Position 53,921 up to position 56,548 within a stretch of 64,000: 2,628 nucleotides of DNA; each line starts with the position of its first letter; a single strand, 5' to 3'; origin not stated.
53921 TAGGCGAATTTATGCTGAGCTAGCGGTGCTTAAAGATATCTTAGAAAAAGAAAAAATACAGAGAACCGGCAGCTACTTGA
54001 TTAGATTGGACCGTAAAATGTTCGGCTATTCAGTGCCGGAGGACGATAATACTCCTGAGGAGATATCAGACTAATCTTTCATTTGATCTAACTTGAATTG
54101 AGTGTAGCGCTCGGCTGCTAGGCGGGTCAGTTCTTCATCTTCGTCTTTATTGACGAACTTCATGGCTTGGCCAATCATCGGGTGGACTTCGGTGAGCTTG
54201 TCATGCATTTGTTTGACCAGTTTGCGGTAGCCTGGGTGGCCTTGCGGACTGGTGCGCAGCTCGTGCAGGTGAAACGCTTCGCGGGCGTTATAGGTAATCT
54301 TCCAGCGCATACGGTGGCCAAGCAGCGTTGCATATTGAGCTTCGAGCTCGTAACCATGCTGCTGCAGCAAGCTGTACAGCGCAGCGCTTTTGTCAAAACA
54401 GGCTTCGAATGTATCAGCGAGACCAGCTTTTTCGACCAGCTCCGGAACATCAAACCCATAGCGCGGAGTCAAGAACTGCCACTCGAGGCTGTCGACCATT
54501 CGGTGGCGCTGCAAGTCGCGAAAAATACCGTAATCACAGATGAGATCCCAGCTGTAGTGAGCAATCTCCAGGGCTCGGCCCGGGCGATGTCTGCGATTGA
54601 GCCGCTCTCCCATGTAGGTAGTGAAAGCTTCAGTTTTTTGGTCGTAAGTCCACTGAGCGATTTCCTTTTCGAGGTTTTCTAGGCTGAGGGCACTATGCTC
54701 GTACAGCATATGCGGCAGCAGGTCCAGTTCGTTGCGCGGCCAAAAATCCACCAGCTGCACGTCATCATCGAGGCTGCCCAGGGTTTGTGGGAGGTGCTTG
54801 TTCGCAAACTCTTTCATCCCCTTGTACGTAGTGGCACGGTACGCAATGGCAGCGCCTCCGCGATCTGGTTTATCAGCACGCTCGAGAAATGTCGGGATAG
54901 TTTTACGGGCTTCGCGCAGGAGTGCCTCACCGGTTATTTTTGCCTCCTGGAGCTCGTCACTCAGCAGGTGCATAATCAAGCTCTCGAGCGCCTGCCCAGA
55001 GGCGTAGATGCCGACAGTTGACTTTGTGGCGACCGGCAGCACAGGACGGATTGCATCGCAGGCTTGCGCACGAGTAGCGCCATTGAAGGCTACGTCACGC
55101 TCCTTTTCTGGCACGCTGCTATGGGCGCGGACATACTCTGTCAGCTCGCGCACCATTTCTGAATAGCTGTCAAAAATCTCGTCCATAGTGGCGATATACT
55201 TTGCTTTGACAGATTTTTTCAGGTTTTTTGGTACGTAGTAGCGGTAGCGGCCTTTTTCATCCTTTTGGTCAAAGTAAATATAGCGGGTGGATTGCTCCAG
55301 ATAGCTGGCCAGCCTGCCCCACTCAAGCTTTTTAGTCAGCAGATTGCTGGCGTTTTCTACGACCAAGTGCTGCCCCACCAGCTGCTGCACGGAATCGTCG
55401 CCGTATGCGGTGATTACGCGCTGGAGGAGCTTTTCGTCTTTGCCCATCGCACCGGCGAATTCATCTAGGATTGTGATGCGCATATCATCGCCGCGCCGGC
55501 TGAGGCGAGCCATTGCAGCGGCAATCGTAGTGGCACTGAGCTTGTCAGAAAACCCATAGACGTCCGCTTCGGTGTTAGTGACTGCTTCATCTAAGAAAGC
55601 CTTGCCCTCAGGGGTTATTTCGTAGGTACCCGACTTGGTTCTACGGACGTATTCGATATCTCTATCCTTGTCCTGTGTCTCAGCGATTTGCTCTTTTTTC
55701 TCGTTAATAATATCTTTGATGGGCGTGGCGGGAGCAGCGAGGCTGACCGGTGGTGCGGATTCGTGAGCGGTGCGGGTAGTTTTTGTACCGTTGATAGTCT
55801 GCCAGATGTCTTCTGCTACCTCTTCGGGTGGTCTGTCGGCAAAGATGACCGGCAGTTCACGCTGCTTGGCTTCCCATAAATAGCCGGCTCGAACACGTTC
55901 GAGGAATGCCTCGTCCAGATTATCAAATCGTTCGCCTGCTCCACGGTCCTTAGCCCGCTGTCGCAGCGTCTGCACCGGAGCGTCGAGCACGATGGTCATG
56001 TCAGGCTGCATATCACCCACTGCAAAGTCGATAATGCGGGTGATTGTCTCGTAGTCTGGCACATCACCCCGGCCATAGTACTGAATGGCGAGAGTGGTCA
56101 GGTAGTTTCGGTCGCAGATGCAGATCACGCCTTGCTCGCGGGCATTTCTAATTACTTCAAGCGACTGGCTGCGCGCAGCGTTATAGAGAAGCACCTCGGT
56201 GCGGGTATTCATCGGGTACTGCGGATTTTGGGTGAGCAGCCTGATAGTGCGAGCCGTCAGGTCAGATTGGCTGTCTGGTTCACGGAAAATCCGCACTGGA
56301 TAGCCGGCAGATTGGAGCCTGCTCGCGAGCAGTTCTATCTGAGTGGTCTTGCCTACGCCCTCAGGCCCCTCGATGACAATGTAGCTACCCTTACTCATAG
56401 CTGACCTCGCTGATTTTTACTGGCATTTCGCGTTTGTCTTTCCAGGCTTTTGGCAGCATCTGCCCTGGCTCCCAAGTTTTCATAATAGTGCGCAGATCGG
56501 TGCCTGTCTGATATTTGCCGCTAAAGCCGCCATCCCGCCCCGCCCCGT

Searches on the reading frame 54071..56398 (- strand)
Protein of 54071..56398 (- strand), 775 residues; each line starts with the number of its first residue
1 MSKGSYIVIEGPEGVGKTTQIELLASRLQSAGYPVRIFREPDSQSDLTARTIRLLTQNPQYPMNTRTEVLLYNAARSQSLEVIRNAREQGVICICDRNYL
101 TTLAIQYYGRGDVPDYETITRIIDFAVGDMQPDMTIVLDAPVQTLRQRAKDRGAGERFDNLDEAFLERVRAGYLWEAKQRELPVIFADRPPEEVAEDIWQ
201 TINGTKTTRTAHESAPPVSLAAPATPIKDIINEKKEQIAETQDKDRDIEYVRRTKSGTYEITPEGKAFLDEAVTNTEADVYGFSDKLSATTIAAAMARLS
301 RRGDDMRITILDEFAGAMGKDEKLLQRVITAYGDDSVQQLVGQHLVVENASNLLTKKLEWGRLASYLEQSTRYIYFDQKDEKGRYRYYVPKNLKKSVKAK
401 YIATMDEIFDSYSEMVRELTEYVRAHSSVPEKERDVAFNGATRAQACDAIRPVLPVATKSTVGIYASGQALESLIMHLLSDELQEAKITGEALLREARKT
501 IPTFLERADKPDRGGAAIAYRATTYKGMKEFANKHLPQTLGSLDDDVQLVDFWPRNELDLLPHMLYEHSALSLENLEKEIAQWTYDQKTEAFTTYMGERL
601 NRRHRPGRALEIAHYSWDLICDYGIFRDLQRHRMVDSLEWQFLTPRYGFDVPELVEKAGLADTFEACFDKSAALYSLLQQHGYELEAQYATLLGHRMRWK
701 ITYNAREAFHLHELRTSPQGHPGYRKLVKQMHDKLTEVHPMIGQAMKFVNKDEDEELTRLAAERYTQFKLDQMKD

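Call 97: search_protein_families(library=pfam, proteins=[window:54071-56398:-], max_evalue=0.0001)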
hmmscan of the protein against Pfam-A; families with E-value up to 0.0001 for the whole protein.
window:54071-56398:- (775 aa): 4 families
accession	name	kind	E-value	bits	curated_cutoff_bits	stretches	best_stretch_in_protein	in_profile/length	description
PF02511.20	Thy1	-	7.9e-34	117.6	24.8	2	289-503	9-191/191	Thymidylate synthase complementing protein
PF02223.23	Thymidylate_kin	-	7.4e-31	107.7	27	1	9-198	1-185/185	Thymidylate kinase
PF01712.25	dNK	-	5.7e-08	33.2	27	1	7-189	1-180/203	Deoxynucleoside kinase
PF13521.12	AAA_28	-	2.9e-06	28.1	27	1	7-119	2-101/164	AAA domain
